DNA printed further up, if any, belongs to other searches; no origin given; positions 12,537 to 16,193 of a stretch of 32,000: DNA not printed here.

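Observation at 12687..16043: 1118-aa rod-plus-beta-sandwich protein with polybasic tail (lamin/tether-like plan)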

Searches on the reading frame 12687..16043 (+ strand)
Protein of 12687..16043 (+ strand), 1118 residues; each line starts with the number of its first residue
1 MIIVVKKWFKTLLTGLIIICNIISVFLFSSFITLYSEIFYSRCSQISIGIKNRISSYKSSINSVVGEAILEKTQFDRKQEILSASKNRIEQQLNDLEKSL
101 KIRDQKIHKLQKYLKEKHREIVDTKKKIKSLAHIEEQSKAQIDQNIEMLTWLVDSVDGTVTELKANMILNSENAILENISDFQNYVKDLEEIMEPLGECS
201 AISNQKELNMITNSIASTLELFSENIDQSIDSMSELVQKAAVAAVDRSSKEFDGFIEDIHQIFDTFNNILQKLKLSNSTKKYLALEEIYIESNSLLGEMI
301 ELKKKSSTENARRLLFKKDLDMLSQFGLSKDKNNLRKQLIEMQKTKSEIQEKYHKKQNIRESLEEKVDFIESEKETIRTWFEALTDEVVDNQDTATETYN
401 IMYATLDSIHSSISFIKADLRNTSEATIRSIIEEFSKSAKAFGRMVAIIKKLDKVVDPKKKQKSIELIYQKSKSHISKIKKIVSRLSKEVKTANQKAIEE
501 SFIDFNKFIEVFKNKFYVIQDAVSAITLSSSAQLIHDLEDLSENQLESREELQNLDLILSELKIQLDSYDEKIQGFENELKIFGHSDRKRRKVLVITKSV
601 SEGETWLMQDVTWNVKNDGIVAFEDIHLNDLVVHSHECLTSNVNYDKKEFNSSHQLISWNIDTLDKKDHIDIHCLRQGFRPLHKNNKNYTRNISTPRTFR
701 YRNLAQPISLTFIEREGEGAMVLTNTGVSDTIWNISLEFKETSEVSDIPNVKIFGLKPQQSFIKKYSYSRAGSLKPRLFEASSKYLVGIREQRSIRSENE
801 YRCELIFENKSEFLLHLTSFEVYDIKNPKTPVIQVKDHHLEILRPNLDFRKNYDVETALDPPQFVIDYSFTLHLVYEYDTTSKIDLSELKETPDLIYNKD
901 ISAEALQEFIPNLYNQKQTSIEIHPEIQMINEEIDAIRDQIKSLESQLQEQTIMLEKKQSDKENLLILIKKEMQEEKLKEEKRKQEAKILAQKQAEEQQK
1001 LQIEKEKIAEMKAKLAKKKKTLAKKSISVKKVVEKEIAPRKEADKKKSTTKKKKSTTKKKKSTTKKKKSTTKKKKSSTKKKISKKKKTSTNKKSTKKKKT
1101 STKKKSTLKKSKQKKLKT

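Call 5: search_protein_families(library=pfam, proteins=[window:12687-16043:+], max_evalue=0.1)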
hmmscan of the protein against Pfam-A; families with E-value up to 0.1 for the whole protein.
window:12687-16043:+ (1118 aa): 1 family
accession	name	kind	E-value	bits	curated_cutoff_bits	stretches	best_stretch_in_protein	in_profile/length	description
PF05440.17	MtrB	-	0.021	15.7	27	1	152-209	11-68/94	Tetrahydromethanopterin S-methyltransferase subunit B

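Call 6: search_solved_structures(query=window:12687-16043:+, max_evalue=1)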
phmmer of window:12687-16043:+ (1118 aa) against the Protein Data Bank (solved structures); distinct sequences matched with E-value up to 1: 6.
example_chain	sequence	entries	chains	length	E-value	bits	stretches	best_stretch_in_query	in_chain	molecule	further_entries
3nmd_A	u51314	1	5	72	0.06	14.5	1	537-582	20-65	cGMP Dependent PRotein Kinase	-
7lv8_C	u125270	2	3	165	0.26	12.4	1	1039-1090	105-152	Histone doublet Beta-Alpha (Alpha)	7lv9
4i1l_A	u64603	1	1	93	0.27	12.3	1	971-1024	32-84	Forkhead box protein P3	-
7n8n_B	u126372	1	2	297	0.34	12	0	1039-1090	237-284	Histone H2B-H2A doublet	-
7tdw_A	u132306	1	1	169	0.75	10.8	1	971-1025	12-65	Forkhead box P3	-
9if7_LD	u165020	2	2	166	0.82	10.7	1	978-1051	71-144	PRKR-interacting protein 1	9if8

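Call 9: find_related_loci(query=window:12804-15686:+, collection=genome_contigs, flank=10000)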
Query window:12804-15686:+ (961 aa) in genome_contigs; peptide patterns used: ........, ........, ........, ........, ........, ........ (x = any residue, [..] = any of these).
100 stretches matched a pattern; 1 encode a relative of the query (tblastn E <= 1e-3); 1 distinct loci.
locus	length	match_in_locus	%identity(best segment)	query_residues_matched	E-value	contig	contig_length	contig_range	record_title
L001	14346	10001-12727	52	31-943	0e+0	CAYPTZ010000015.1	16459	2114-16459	MAG TPA_asm: uncultured archaeon isolate binchicken_co116_149 genome assembly, contig: NODE_3507_length_16459_cov_4.4244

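Call 17: find_related_loci(query=A1, collection=metagenome_contigs, flank=10000)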
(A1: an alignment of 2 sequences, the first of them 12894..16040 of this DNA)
Query A1 (1049 aa) in metagenome_contigs; peptide patterns used: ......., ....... (x = any residue, [..] = any of these).
557 stretches matched a pattern; 1 encode a relative of the query (tblastn E <= 1e-3); 1 distinct loci.
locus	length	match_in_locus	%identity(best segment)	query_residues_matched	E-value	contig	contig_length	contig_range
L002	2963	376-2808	38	9-823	9e-125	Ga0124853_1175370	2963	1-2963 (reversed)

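Call 52: list_cluster_members(proteins=[window:12687-16040:+, window:12894-16040:+, P0001, P0021])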
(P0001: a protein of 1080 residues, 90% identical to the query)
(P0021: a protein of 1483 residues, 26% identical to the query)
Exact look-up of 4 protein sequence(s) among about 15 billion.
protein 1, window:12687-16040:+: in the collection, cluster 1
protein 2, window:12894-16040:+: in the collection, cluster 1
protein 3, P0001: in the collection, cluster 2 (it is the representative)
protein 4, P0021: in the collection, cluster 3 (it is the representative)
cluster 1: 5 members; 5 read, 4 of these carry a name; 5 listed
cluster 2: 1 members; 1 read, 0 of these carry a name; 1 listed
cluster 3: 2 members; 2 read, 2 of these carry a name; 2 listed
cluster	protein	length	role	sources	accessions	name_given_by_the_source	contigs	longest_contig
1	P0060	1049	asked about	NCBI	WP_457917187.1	hypothetical protein [Candidatus Lokiarchaeum ossiferum]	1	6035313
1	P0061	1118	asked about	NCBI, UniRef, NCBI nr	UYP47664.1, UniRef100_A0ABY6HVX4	hypothetical protein NEF87_003949 [Candidatus Lokiarchaeum ossiferum] | Uncharacterized protein n=1 Tax=Candidatus Lokiarchaeum ossiferum TaxID=2951803 ... | hypothetical protein NEF87_003949 [Candidatus Lokiarchaeum sp. B-35]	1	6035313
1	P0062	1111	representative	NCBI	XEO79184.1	hypothetical protein WKT22_04228 [Candidatus Lokiarchaeum ossiferum]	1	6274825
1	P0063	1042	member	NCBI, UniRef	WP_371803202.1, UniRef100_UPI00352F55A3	hypothetical protein [Candidatus Lokiarchaeum ossiferum] | hypothetical protein n=1 Tax=Candidatus Lokiarchaeum ossiferum TaxID=2951803 ...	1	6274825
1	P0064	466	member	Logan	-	-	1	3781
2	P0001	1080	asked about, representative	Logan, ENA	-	-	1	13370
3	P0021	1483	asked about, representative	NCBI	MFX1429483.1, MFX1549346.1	MAG: AAA family ATPase [Promethearchaeota archaeon]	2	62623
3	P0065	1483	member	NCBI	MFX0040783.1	MAG: AAA family ATPase [Candidatus Heimdallarchaeota archaeon]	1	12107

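Call 82: search_protein_families(library=ncbifam, proteins=[window:12894-16040:+], max_evalue=0.01)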
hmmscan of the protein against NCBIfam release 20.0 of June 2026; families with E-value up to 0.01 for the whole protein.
window:12894-16040:+ (1049 aa): 1 family
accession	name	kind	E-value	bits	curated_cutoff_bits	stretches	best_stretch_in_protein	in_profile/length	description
TIGR02168.1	SMC_prok_B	equivalog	0.00029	18.7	567.35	1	260-511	692-947/1181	chromosome segregation protein SMC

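Call 83: search_protein_families(library=padloc, proteins=[window:12894-16040:+], max_evalue=0.01)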
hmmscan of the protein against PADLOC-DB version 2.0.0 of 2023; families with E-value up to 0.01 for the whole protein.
window:12894-16040:+ (1049 aa): 0 families
